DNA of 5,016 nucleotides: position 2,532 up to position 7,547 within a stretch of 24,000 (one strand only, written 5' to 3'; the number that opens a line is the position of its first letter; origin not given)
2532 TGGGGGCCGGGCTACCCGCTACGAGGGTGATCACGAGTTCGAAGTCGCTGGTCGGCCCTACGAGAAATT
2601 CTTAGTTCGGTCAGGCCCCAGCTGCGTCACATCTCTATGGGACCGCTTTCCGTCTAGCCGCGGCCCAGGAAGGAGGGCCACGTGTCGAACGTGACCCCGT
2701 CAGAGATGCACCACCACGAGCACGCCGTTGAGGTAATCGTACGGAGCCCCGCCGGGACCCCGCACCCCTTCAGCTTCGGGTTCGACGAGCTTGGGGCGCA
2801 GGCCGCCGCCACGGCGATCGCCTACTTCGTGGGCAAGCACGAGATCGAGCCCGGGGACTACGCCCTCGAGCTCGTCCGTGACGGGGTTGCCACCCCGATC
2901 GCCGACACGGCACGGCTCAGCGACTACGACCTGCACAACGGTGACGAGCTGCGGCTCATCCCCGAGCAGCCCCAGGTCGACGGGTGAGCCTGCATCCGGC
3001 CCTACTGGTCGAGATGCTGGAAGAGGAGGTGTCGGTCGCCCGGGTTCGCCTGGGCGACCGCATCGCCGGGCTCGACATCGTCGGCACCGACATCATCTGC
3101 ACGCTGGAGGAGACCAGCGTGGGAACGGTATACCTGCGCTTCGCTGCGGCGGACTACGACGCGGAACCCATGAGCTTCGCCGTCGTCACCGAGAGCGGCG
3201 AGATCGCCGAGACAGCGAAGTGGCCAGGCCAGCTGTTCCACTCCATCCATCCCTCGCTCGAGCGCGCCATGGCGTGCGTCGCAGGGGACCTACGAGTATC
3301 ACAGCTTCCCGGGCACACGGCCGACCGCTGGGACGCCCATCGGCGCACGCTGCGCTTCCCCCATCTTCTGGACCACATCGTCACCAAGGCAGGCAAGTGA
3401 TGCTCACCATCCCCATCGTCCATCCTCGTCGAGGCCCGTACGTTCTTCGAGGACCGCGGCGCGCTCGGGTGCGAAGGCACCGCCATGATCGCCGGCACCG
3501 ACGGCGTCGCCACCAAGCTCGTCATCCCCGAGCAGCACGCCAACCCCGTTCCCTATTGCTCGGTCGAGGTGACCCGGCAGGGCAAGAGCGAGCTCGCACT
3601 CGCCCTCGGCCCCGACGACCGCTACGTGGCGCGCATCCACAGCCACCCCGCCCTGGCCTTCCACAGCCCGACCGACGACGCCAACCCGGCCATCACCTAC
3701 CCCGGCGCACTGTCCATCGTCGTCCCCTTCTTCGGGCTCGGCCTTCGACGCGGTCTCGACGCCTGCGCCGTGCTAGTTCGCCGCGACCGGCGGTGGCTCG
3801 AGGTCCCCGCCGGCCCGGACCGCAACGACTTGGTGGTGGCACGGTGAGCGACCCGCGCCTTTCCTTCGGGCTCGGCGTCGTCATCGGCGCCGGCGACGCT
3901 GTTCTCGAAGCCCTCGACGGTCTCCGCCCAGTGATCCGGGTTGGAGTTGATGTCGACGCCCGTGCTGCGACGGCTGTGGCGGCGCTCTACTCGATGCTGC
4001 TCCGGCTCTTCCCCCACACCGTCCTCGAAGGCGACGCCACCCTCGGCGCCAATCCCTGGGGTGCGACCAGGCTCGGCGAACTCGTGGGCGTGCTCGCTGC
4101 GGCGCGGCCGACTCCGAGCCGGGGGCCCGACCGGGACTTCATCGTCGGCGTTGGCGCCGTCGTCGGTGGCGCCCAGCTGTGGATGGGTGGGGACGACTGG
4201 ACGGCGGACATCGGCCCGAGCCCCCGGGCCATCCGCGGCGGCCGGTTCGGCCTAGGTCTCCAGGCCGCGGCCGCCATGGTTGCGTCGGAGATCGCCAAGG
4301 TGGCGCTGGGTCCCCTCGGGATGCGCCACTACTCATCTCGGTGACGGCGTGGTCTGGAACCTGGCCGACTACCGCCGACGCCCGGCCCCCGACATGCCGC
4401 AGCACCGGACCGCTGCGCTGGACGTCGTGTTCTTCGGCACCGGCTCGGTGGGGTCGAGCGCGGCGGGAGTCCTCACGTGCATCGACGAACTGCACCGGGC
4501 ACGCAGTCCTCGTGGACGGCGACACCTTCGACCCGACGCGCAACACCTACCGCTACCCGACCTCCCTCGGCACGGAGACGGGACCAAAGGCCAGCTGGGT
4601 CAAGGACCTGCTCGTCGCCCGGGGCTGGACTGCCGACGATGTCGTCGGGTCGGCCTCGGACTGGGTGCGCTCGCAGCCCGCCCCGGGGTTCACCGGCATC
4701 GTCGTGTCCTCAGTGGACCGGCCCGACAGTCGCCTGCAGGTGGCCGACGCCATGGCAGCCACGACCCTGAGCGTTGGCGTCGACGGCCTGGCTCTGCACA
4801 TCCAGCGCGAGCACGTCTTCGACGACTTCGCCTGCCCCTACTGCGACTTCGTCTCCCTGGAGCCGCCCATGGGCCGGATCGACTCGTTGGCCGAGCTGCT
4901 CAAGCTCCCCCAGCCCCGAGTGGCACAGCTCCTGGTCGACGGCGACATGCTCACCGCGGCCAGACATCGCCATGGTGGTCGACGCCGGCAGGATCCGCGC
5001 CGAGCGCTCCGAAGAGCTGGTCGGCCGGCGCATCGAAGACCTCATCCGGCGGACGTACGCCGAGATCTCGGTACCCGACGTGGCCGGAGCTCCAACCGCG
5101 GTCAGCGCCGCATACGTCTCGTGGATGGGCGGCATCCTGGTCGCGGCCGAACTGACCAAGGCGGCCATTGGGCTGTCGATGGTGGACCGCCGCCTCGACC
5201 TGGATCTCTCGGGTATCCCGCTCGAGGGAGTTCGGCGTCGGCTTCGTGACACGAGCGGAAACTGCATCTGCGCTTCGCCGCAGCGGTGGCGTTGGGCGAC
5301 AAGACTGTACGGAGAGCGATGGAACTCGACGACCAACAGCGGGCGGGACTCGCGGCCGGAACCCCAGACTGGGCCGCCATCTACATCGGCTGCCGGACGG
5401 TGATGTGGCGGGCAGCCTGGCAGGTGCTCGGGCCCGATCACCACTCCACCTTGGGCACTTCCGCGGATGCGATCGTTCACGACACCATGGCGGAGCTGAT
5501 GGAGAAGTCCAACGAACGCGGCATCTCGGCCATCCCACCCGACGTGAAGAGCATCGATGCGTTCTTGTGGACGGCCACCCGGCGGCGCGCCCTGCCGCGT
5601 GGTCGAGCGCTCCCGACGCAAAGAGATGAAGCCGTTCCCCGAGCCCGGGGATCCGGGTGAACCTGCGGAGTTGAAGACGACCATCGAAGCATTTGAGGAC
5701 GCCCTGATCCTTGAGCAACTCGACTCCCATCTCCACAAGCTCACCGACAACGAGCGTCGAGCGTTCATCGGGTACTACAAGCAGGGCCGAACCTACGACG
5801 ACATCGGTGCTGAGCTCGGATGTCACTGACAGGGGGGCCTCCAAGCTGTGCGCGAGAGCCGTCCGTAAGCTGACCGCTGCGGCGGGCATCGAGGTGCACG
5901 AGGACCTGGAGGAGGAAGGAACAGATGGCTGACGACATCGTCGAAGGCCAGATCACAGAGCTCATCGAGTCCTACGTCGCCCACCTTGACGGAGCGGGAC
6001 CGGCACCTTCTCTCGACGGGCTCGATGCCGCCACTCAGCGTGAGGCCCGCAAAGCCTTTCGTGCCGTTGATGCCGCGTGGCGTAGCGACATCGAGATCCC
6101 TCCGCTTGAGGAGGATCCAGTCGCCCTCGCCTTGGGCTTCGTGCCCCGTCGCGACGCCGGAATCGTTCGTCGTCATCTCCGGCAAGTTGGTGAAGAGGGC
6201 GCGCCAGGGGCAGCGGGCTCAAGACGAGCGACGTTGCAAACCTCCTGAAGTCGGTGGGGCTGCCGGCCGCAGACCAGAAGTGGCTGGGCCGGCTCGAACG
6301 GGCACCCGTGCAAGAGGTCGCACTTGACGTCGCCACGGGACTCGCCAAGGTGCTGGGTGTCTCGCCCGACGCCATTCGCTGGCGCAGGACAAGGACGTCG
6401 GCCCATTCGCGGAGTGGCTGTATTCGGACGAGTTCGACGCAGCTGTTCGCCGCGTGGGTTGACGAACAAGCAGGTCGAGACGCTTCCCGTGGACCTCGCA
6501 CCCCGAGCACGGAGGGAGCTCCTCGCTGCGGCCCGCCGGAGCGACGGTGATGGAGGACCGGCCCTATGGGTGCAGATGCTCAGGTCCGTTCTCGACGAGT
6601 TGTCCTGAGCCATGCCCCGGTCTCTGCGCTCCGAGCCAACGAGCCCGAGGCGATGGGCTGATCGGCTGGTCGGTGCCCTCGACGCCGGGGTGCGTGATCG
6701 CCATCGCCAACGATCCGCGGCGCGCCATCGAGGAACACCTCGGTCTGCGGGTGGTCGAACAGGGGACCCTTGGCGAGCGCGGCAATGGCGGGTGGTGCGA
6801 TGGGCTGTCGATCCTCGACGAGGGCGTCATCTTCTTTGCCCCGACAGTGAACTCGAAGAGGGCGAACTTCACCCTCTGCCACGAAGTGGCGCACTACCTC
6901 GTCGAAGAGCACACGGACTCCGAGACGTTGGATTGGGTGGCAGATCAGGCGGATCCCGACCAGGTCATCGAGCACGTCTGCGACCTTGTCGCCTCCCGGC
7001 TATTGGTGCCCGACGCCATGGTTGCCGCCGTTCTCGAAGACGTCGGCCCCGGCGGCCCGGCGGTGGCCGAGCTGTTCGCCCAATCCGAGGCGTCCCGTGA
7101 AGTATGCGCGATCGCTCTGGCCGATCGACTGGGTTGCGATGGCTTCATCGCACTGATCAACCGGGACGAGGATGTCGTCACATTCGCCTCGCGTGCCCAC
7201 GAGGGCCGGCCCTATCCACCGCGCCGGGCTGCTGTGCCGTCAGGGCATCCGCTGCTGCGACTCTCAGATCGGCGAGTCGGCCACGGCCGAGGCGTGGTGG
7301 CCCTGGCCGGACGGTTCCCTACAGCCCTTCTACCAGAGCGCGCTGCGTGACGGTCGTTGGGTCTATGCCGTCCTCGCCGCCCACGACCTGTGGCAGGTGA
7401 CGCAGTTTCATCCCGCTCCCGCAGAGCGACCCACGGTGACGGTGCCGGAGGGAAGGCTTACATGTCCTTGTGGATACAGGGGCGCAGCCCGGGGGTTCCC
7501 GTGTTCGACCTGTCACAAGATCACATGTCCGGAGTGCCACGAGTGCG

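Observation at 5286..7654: Sigma factor + XRE HTH + ImmA/IrrE peptidase welded to the 3' end of the Ubl operon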

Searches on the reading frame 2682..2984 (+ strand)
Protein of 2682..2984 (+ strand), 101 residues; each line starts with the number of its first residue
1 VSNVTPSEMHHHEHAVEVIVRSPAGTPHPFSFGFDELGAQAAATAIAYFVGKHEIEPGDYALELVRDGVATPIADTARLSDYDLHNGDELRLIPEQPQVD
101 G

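Call 5: search_protein_families(library=pfam, max_evalue=0.1, proteins=[window:2682-2984:+])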
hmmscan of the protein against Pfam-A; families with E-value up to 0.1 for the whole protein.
window:2682-2984:+ (101 aa): 0 families

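Call 44: search_solved_structures(query=A5, max_evalue=1, show_alignments=1)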
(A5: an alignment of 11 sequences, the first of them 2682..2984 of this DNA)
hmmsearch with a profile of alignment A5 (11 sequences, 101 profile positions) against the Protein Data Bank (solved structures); distinct sequences matched with E-value up to 1: 309 (the best 60 are shown).
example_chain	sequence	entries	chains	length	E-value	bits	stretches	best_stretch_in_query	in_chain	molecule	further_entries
8q7r_U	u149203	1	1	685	9.9e-37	128.5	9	16-95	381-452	Ubiquitin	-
8pql_U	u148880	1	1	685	5.7e-36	126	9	16-94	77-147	Ubiquitin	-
8pql_E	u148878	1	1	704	5.8e-36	126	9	16-94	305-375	Polyubiquitin-C,Nucleotide exchange factor SIL1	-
7yui_A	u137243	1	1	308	5.7e-18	68.2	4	15-94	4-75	Polyubiquitin-C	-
5b83_A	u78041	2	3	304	1.3e-17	67.1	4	16-95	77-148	tetra ubiquitin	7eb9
5h07_A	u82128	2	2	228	2e-13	53.6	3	16-94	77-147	Polyubiquitin-C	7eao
5vix_A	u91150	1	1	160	6.3e-10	42.4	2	10-95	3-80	Polyubiquitin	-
6njd_A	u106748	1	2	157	8.7e-10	42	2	14-94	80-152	Di-ubiquitin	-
7tv4_C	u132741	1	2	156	1.3e-09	41.4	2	15-94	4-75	Polyubiquitin-C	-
4zqs_A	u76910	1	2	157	1.4e-09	41.3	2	15-94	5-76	ubiquitin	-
3u30_A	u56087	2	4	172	1.5e-09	41.2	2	13-94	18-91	linear di-ubiquitin | Di-Ubiquitin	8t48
2y5b_B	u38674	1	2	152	1.7e-09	41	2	15-94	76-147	UBIQUITIN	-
2zvn_A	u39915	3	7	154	1.8e-09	41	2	16-94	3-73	UBC protein | Ubiquitin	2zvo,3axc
6n5m_A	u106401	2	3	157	2e-09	40.8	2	16-95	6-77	Polyubiquitin-C | Ubiquitin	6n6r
4ksl_D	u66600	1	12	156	2.3e-09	40.6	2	16-94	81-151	Polyubiquitin-C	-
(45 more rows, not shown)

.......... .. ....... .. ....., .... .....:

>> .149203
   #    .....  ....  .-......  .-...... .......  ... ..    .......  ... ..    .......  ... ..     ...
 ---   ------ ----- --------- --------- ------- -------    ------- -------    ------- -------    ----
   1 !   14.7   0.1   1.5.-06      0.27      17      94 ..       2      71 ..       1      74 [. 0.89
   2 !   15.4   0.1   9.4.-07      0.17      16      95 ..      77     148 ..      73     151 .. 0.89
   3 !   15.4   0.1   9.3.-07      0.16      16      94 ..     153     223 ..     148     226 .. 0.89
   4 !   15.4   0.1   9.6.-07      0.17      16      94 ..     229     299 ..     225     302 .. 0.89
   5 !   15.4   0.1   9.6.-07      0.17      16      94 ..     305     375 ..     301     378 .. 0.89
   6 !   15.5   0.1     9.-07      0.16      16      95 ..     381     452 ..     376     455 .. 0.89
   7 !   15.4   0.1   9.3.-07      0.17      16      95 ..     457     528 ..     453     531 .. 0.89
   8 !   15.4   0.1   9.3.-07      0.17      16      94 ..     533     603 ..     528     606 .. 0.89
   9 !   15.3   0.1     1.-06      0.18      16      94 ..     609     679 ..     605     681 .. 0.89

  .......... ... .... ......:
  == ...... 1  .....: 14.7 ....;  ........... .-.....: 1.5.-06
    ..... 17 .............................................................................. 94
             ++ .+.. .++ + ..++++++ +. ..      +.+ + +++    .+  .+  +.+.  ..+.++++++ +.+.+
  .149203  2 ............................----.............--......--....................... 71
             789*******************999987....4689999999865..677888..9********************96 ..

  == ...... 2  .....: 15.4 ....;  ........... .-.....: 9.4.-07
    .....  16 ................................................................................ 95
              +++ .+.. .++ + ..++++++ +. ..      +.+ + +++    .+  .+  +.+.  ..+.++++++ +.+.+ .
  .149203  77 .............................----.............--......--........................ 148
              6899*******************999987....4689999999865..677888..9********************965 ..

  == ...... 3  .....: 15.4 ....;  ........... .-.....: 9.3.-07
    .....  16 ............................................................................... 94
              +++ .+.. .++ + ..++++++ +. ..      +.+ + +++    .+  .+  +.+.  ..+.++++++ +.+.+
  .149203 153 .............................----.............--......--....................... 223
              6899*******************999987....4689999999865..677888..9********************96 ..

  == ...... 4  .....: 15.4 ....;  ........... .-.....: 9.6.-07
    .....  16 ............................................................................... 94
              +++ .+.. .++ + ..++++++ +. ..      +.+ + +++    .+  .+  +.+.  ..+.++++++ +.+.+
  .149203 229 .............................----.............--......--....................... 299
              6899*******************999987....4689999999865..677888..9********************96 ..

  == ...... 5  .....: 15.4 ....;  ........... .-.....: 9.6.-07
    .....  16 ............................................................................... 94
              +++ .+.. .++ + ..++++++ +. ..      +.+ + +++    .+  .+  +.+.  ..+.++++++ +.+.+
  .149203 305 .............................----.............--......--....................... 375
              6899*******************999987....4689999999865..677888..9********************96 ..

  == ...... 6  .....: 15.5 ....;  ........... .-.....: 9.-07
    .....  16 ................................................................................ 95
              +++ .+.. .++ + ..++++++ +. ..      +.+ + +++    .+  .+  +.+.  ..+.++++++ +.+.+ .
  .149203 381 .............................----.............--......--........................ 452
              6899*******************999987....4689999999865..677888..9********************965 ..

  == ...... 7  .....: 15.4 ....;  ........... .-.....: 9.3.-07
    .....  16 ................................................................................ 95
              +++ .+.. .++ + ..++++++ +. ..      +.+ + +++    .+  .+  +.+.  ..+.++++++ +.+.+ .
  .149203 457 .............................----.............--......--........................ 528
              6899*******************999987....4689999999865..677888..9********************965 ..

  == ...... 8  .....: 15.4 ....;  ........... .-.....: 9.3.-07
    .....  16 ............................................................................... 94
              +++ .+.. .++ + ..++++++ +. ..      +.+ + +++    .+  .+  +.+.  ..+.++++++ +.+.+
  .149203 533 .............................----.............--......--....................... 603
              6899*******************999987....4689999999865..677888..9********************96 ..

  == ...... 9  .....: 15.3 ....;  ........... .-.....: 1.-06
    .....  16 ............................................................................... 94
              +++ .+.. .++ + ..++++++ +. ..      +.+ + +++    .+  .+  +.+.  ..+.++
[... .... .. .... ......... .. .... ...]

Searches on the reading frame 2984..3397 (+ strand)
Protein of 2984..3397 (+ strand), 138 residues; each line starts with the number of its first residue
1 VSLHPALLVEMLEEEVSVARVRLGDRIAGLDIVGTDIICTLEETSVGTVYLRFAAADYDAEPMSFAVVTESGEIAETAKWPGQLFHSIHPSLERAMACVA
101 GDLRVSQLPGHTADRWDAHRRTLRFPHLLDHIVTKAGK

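Call 5: search_protein_families(library=pfam, max_evalue=0.1, proteins=[window:2984-3397:+])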
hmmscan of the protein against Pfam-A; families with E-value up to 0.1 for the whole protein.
window:2984-3397:+ (138 aa): 0 families

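Call 43: search_solved_structures(query=A4, max_evalue=1, show_alignments=1)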
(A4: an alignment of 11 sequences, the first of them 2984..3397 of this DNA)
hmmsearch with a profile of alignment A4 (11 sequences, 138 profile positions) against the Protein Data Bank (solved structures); distinct sequences matched with E-value up to 1: 3.
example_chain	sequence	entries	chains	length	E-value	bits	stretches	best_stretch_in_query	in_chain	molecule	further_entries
8tyz_C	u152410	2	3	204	0.002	21.4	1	92-122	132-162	E2(BilB)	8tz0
1k3z_D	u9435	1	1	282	0.91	12.8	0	43-75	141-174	transcription factor inhibitor I-kappa-B-beta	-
1oy3_D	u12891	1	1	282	0.91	12.8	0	43-75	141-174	transcription factor inhibitor I-kappa-B-beta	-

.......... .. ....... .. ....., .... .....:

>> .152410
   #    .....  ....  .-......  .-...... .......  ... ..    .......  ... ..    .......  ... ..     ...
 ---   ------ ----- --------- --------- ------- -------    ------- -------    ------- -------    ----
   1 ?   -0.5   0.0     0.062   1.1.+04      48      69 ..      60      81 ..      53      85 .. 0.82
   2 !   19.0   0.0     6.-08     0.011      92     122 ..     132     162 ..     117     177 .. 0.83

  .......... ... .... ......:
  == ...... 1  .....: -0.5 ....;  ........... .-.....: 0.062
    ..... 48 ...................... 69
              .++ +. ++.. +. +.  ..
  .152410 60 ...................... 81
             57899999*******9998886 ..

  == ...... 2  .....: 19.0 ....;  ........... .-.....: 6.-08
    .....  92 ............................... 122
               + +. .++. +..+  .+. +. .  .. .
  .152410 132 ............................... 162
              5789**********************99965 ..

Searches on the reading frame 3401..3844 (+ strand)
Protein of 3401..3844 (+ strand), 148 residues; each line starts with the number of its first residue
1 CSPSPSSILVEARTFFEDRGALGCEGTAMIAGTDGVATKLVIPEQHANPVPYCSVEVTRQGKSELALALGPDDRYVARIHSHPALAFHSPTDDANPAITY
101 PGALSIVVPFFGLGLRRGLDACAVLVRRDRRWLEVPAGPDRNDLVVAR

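Call 5: search_protein_families(library=pfam, max_evalue=0.1, proteins=[window:3401-3844:+])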
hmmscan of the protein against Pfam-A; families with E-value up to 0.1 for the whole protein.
window:3401-3844:+ (148 aa): 1 family
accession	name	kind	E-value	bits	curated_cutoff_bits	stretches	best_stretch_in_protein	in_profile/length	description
PF14464.11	Prok-JAB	-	0.00019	21.7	25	1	25-95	19-89/114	Prokaryotic homologs of the JAB domain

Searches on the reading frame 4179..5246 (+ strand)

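Call 5: search_protein_families(library=pfam, max_evalue=0.1, proteins=[window:4280-5152:+, window:4179-5246:+])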
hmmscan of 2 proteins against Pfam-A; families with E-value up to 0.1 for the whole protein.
window:4280-5152:+ (291 aa): 0 families

window:4179-5246:+ (356 aa): 2 families
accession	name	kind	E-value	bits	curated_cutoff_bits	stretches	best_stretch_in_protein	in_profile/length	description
PF21531.3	Rv2175c_wHTH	-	0.026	14.9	27.1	1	232-264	16-48/57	DNA-binding protein Rv2175c, wHTH domain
PF13465.12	zf-H2C2_2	-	0.073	13.9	40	0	204-224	2-22/26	Zinc-finger double domain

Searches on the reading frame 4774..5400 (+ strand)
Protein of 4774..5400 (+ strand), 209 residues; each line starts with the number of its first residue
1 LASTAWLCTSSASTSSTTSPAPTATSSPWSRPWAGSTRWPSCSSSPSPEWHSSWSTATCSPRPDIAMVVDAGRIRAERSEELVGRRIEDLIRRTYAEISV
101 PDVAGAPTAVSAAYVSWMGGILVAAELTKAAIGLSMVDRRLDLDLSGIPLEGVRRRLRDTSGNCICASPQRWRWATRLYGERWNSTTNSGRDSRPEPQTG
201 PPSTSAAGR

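Call 5: search_protein_families(library=pfam, max_evalue=0.1, proteins=[window:4774-5400:+])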
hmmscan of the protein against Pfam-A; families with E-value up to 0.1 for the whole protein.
window:4774-5400:+ (209 aa): 0 families

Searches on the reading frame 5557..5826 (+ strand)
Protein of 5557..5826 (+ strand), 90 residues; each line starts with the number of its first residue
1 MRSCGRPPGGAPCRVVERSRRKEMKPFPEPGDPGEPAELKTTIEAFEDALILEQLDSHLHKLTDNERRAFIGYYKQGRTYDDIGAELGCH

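Call 5: search_protein_families(library=pfam, max_evalue=0.1, proteins=[window:5557-5826:+])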
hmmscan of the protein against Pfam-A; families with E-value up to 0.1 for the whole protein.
window:5557-5826:+ (90 aa): 4 families
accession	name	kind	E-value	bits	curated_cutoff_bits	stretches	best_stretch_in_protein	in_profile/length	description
PF04545.22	Sigma70_r4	-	6.5e-05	22.8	24.1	1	59-88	2-31/50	Sigma-70, region 4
PF08281.18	Sigma70_r4_2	-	0.00055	20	25.7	1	53-90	2-39/54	Sigma-70, region 4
PF13936.12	HTH_38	-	0.013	15.6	27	1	60-90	3-33/44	Helix-turn-helix domain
PF13518.12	HTH_28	-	0.075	13.6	25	0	66-89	1-24/52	Helix-turn-helix domain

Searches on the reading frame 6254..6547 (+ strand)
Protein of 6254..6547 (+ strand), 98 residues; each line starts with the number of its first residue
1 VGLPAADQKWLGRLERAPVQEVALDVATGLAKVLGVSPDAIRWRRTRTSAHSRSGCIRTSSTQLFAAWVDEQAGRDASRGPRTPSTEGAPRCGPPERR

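Call 6: search_protein_families(library=pfam, max_evalue=0.1, proteins=[window:6254-6547:+])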
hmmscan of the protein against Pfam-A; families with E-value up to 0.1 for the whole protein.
window:6254-6547:+ (98 aa): 1 family
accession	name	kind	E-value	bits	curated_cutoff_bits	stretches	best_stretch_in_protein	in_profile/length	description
PF13371.12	TPR_9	-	0.03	14.8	35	1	34-76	22-64/73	Tetratricopeptide repeat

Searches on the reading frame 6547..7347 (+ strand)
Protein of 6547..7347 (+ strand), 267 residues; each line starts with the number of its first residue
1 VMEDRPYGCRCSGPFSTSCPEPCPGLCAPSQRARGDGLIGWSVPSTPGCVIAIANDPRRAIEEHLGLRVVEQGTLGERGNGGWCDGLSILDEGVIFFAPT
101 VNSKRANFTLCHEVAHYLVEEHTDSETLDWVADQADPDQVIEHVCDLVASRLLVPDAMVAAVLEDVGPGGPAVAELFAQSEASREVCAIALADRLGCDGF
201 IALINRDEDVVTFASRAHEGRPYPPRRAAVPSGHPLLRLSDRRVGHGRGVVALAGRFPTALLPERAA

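Call 6: search_protein_families(library=pfam, max_evalue=0.1, proteins=[window:6547-7347:+])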
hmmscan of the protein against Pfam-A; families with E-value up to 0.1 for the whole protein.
window:6547-7347:+ (267 aa): 1 family
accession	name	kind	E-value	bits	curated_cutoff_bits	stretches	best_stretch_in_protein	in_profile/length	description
PF06114.19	Peptidase_M78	-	1.9e-06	28.1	22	1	91-165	27-98/123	IrrE N-terminal-like domain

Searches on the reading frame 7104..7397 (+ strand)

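Call 6: search_protein_families(library=pfam, max_evalue=0.1, proteins=[window:7104-7397:+])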
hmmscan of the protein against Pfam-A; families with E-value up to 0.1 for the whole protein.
window:7104-7397:+ (98 aa): 1 family
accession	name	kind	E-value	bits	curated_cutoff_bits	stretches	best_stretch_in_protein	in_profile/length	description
PF13178.11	DUF4005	-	0.033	15.2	22.1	1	39-78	32-71/102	Protein of unknown function (DUF4005)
